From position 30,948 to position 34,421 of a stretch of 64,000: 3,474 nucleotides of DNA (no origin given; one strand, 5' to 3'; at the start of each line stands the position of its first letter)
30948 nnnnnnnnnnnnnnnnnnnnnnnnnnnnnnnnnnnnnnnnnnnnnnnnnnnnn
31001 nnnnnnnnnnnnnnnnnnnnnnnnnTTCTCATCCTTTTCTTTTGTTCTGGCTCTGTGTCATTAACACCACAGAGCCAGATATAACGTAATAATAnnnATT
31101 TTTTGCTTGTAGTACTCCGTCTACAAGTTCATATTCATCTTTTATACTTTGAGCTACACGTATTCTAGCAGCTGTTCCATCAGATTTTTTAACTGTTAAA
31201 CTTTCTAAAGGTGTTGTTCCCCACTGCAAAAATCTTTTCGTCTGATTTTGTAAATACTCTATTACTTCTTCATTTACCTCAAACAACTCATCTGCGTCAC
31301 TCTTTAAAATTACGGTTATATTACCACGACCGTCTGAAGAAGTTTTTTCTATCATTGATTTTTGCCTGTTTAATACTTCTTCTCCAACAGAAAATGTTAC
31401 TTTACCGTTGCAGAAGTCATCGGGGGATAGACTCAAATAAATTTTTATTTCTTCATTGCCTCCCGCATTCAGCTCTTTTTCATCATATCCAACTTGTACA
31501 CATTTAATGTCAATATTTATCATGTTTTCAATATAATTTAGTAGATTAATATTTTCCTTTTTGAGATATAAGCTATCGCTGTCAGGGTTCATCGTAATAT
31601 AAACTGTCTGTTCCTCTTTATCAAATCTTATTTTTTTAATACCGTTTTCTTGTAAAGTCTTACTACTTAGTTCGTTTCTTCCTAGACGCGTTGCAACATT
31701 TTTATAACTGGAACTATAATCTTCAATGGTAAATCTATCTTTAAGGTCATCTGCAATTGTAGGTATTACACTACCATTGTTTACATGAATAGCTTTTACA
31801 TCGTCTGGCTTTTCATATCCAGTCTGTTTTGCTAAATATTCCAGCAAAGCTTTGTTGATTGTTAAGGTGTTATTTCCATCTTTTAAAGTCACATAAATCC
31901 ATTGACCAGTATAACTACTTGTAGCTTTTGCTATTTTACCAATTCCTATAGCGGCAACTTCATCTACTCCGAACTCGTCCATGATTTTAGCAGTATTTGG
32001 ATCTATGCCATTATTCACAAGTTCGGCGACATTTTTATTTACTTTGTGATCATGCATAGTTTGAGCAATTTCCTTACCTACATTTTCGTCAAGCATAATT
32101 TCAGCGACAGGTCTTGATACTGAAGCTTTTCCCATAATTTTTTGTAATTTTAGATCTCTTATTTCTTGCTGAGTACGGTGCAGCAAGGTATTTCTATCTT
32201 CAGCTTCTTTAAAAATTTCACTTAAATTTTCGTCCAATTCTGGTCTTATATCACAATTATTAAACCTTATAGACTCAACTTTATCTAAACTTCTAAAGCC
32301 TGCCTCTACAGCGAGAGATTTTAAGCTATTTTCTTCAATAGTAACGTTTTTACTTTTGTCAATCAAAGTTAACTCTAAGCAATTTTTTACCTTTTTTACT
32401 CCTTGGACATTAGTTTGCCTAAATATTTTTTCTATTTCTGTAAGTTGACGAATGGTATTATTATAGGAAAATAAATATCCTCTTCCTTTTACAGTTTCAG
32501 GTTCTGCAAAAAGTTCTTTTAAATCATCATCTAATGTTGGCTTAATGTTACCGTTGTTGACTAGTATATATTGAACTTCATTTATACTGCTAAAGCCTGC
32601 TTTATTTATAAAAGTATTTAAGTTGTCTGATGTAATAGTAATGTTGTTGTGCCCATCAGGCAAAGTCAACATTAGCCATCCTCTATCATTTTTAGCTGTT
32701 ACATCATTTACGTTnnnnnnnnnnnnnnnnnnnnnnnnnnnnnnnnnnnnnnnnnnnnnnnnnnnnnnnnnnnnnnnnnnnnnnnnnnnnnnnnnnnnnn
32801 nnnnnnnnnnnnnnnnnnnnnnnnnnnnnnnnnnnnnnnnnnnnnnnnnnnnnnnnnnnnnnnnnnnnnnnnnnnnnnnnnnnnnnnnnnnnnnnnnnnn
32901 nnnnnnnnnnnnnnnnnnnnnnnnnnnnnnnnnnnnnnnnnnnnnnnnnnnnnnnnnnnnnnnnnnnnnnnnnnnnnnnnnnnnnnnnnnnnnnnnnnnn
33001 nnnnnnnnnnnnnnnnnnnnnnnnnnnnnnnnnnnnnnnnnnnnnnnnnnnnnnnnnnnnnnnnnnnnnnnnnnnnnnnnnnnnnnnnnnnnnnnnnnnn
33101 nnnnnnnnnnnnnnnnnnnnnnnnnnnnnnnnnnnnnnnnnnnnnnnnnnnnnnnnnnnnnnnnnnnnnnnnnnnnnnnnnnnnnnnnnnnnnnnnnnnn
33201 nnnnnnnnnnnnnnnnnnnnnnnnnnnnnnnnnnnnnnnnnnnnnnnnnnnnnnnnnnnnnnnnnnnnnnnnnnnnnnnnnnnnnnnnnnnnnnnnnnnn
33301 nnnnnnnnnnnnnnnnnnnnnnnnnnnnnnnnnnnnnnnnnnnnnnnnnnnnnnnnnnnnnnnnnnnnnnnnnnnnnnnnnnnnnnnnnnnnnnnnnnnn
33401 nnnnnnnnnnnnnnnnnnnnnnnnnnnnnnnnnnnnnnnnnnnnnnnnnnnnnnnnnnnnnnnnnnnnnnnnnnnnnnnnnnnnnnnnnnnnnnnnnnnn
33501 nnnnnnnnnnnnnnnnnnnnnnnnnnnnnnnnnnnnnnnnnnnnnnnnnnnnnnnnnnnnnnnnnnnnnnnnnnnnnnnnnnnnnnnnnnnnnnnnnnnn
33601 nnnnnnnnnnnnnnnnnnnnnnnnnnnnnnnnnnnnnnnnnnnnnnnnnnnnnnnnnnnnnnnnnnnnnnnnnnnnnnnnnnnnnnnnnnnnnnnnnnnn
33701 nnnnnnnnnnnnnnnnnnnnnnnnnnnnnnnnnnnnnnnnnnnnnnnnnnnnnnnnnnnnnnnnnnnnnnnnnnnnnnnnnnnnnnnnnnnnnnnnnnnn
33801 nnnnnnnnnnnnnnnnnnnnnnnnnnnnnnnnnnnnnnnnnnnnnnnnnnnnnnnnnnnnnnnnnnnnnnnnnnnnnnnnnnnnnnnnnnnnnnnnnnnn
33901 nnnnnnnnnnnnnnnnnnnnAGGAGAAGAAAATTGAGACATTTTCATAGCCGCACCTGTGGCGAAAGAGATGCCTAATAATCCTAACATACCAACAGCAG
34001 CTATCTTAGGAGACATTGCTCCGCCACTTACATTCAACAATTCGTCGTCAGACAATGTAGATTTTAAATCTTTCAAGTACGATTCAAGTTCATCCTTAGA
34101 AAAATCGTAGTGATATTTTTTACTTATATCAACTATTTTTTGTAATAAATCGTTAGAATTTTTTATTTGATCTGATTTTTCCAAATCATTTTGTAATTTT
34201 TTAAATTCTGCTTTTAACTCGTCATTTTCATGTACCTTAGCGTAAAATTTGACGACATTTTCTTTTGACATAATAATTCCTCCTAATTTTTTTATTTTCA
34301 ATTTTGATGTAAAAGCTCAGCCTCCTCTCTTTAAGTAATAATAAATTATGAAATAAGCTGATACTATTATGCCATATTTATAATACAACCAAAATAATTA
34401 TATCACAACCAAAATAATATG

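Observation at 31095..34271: Nif11-type double-glycine leader fused to a ~970-aa TM/coiled-coil/repeat protein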

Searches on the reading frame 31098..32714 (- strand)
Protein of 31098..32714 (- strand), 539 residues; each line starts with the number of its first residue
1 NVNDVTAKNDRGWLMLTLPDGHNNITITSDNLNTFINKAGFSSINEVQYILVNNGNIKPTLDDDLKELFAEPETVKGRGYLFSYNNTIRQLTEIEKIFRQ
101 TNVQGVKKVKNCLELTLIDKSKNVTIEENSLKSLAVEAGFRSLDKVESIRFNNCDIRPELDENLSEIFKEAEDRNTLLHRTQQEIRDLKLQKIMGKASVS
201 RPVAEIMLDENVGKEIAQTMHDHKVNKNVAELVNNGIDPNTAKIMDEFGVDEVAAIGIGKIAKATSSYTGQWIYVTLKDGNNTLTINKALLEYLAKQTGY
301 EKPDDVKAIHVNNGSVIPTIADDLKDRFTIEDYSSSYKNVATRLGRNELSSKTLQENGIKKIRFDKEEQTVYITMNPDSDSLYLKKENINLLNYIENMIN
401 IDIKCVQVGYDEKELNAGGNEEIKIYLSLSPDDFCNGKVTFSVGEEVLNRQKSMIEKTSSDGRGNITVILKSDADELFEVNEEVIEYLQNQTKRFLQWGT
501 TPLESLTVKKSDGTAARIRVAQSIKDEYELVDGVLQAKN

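Call 44: predict_structure(alignment_id=A2)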
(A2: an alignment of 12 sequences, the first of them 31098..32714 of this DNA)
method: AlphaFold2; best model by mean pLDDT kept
length: 539 residues; sequences in the alignment: 12
mean_pLDDT: 86.0   pTM: 0.57
mean pLDDT of the five models: 86.0, 85.4, 85.3, 83.7, 81.7
residues with pLDDT >= 90: 185; 70-90: 326; 50-70: 23; < 50: 5
segments of 3 or more residues with pLDDT < 50: 495-498
pLDDT, mean of each block of 10 residues (from residue 1): 58 82 84 85 85 86 85 69 79 85 90 89 80 91 90 77 84 86 89 92 95 95 94 94 94 93 86 91 93 93 90 90 87 81 87 86 90 88 81 87 91 88 85 87 85 88 87 81 88 58 87 82 87 86
secondary structure, 60 per line:
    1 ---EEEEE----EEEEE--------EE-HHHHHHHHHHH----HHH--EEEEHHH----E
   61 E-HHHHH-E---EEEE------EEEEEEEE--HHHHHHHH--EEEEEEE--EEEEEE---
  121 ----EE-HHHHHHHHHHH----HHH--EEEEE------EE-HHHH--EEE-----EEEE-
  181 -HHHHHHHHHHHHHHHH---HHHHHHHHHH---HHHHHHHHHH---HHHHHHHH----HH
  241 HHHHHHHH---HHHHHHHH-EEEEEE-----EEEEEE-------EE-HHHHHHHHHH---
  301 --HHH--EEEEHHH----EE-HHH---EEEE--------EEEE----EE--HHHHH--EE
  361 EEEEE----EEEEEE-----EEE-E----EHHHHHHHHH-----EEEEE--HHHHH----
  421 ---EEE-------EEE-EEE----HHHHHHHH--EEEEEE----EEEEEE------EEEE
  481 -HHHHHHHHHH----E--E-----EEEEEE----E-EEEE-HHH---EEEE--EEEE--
elements in order: E4-8 E13-17 H29-39 E49-52 H63-67 E73-76 E83-90 H93-100 E103-109 E112-117 H128-138 E148-152 H162-165 E168-170 E176-179 H182-197 H201-210 H214-223 H227-234 H239-248 H252-259 E261-266 E272-277 H288-297 E308-311 E328-331 E340-343 H352-356 E359-365 E370-375 E381-383 H391-399 E405-409 H412-416 E424-426 E434-436 E438-440 H445-452 E455-460 E465-470 E477-480 H482-491 E505-510 E517-520 E528-531 E534-537

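Call 47: fold_search(model_id=the predicted structure, library=pdb)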
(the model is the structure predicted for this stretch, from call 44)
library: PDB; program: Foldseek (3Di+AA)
matches with E <= 10: 431; with E <= 0.001: 0
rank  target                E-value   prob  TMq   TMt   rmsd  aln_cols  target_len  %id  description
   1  9a67_A                8.6e-03  0.12  0.10  0.10  34.4       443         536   11  Integrative model of FLIF-YLXF by crosslinking MS and deep learning (released 2024-09-18)
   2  6gzb_C                1.8e-02  0.20  0.09  0.16  18.4       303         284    8  Tandem GerMN domains of the sporulation protein GerM from Bacillus subtilis (released 2018-10-10)
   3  6pem_E                2.3e-02  0.11  0.08  0.15  20.2       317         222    9  Focussed refinement of InvGN0N1:SpaPQR:PrgHK from Salmonella SPI-1 injectisome NC-base (released 2019-10-23)
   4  3h0l_B                2.5e-02  0.16  0.08  0.10  20.1       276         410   11  Structure of trna-dependent amidotransferase gatcab from aquifex aeolicus (released 2009-07-21)
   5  6gzb_A                5.6e-02  0.13  0.09  0.15  18.5       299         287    8  Tandem GerMN domains of the sporulation protein GerM from Bacillus subtilis (released 2018-10-10)
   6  7ah9_7A               6.7e-02  0.07  0.08  0.14  19.9       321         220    8  Substrate-engaged type 3 secretion system needle complex from Salmonella enterica typhimurium - SpaR state 1 (released 2021-03-17)
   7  6pem_R                1.3e-01  0.08  0.08  0.16  21.5       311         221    8  Focussed refinement of InvGN0N1:SpaPQR:PrgHK from Salmonella SPI-1 injectisome NC-base (released 2019-10-23)
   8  5tcp_1                1.6e-01  0.13  0.09  0.22  19.6       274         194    8  Near-atomic resolution cryo-EM structure of the periplasmic domains of PrgH and PrgK (released 2016-12-21)
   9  6x7k_AG               2.6e-01  0.11  0.08  0.08  16.3       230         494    7  Cryo-EM structure of an Escherichia coli coupled transcription-translation complex B3 (TTC-B3) containing an mRNA wit (released 2020-09-02)
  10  4g1i_A                2.7e-01  0.07  0.08  0.17  19.6       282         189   10  Structure of the PrgH periplasmic domain (released 2013-05-08)
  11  4lur                  2.9e-01  0.16  0.09  0.14  10.5       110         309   11  Crystal Structure of Zebrafish Interphotoreceptor Retinoid-Binding Protein (IRBP) Module 1 (released 2014-12-10)
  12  3gr1_F                3.2e-01  0.06  0.08  0.15  19.6       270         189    9  Periplasmic domain of the T3SS inner membrane protein PrgH from S.typhimurium (fragment 170-392) (released 2009-05-19)
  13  7jti_D                3.4e-01  0.10  0.10  0.16  17.8       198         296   12  Interphotoreceptor retinoid-binding protein (IRBP) in complex with a monoclonal antibody (F3F5 mAb5) (released 2020-10-07)
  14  1j7x                  3.4e-01  0.08  0.09  0.14  19.0       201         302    9  CRYSTAL STRUCTURE OF A FUNCTIONAL UNIT OF INTERPHOTORECEPTOR RETINOID-BINDING PROTEIN (IRBP) (released 2002-02-20)
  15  8y5l_NA               3.4e-01  0.08  0.08  0.09  19.6       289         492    7  E.coli transcription translation coupling complex in TTC-B state 1 (subclass1) containing mRNA with 30-mer spacer, Nu (released 2025-08-13)
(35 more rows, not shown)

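Call 48: search_solved_structures(query=A2, max_evalue=1)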
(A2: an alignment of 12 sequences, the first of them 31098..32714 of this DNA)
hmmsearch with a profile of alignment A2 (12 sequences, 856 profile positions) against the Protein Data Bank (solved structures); distinct sequences matched with E-value up to 1: 2.
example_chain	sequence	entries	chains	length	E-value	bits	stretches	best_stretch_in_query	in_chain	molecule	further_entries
9zn4_A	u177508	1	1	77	0.00031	22.1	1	24-84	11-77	Nif11 domain-containing protein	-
3um3_B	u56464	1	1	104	0.26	12.4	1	34-88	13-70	Charged multivesicular body protein 4b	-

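Call 94: fold_search(model_id=the predicted structure, library=viral)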
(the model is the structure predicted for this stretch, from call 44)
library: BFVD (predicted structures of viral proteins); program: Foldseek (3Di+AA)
matches with E <= 10: 350; with E <= 0.001: 0
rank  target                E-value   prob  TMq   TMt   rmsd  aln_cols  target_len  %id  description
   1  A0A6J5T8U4            9.0e-03  0.13  0.13  0.12  25.6       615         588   11  Uncharacterized protein [uncultured Caudovirales phage]
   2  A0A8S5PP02            7.0e-02  0.25  0.10  0.08  10.1       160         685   14  Uncharacterized protein [Myoviridae sp. ctwwN25]
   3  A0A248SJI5            8.3e-02  0.06  0.08  0.11  30.1       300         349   13  (no name in the UniProt tables at hand)
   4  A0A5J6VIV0            8.8e-02  0.06  0.09  0.11  32.6       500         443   10  Uncharacterized protein [Megaviridae environmental sample]
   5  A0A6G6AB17            1.7e-01  0.05  0.07  0.10  18.9       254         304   15  Uncharacterized protein [Borely moumouvirus]
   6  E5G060                2.0e-01  0.77  0.10  0.51   3.8        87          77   15  Putative transcriptional regulator [Clostridium phage CpV1]
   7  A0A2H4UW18            2.0e-01  0.05  0.07  0.09  15.4       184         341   12  Endonuclease/exonuclease/phosphatase domain-containing protein [Bodo saltans virus]
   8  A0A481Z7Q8            2.2e-01  0.10  0.08  0.13  18.6       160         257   14  DNA-directed RNA polymerase subunit 5 [Pithovirus LCPAC304]
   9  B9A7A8                2.4e-01  0.25  0.07  0.18  11.8        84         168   19  Uncharacterized protein (Fragment) [Serratia phage KSP20]
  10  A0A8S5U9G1            2.4e-01  0.04  0.08  0.10  19.7       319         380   12  Host cell surface-exposed lipoprotein [Siphoviridae sp. ctKNZ79]
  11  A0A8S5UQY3            4.0e-01  0.02  0.08  0.10  19.1       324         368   10  Exodeoxyribonuclease 8 [Podoviridae sp. ctQyH19]
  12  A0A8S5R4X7            4.3e-01  0.16  0.09  0.12  15.6       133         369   16  Double zinc ribbon protein [Siphoviridae sp. ctcMb1]
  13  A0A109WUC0            4.8e-01  0.07  0.08  0.13  18.1       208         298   11  (no name in the UniProt tables at hand)
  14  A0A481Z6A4            4.8e-01  0.04  0.10  0.10  18.3       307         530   12  Ribonuclease III [Pithovirus LCPAC104]
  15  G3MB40                5.1e-01  0.13  0.09  0.26   9.7       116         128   11  Gp660 [Bacillus phage G]
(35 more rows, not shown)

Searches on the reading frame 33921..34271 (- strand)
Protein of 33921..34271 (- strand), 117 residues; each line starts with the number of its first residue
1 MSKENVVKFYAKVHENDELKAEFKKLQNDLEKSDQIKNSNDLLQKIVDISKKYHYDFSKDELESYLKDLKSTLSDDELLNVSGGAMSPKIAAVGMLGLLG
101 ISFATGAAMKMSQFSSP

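Call 40: find_homologous_proteins(query=A3, max_evalue=0.001)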
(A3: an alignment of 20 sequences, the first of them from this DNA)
Query A3 (20 sequences) (117 aa, profile of the alignment): 17 proteins with E <= 0.001 among 1734 candidates.
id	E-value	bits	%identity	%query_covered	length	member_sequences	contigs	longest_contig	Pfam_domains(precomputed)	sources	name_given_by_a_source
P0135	4.1e-31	125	91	100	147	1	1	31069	PF07862.17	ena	-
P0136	2.5e-25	106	31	86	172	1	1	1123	-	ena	-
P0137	1.1e-24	104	26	86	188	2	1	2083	-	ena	-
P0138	2.9e-22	97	30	82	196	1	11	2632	-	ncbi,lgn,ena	-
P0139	2.0e-21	94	31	93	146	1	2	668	PF07862.17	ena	-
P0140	1.1e-20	91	32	96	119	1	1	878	PF07862.17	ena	-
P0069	2.3e-19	87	31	93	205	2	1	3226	PF07862.17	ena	-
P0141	1.8e-16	78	27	70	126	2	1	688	PF07862.17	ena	-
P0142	4.7e-16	77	33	74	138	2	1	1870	PF07862.17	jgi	-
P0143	1.5e-12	65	30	56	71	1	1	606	-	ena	-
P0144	3.6e-12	64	30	97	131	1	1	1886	PF07862.17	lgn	-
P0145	2.8e-11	61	34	40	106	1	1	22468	-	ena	-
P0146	6.0e-10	57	26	91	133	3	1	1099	-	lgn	-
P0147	4.9e-9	54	29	93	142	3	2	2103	-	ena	-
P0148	1.7e-4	39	34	50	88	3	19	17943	PF07862.17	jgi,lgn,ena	-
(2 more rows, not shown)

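Call 64: find_related_loci(query=A7, collection=metagenome_contigs, flank=10000)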
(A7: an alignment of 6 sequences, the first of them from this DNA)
Query A7 (117 aa) in metagenome_contigs; peptide patterns used: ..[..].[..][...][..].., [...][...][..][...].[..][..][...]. (x = any residue, [..] = any of these).
600 stretches matched a pattern (row limit reached: there are more); 5 encode a relative of the query (tblastn E <= 1e-3); 5 distinct loci.
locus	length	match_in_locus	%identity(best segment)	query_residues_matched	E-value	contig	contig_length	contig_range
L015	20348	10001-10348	66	1-116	2e-50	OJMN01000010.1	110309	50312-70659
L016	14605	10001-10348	63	1-116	1e-47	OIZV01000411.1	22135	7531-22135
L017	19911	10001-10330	45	1-111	4e-28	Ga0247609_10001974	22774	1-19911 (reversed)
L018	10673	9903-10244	43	1-116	9e-27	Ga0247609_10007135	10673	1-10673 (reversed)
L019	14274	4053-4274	31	34-102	1e-5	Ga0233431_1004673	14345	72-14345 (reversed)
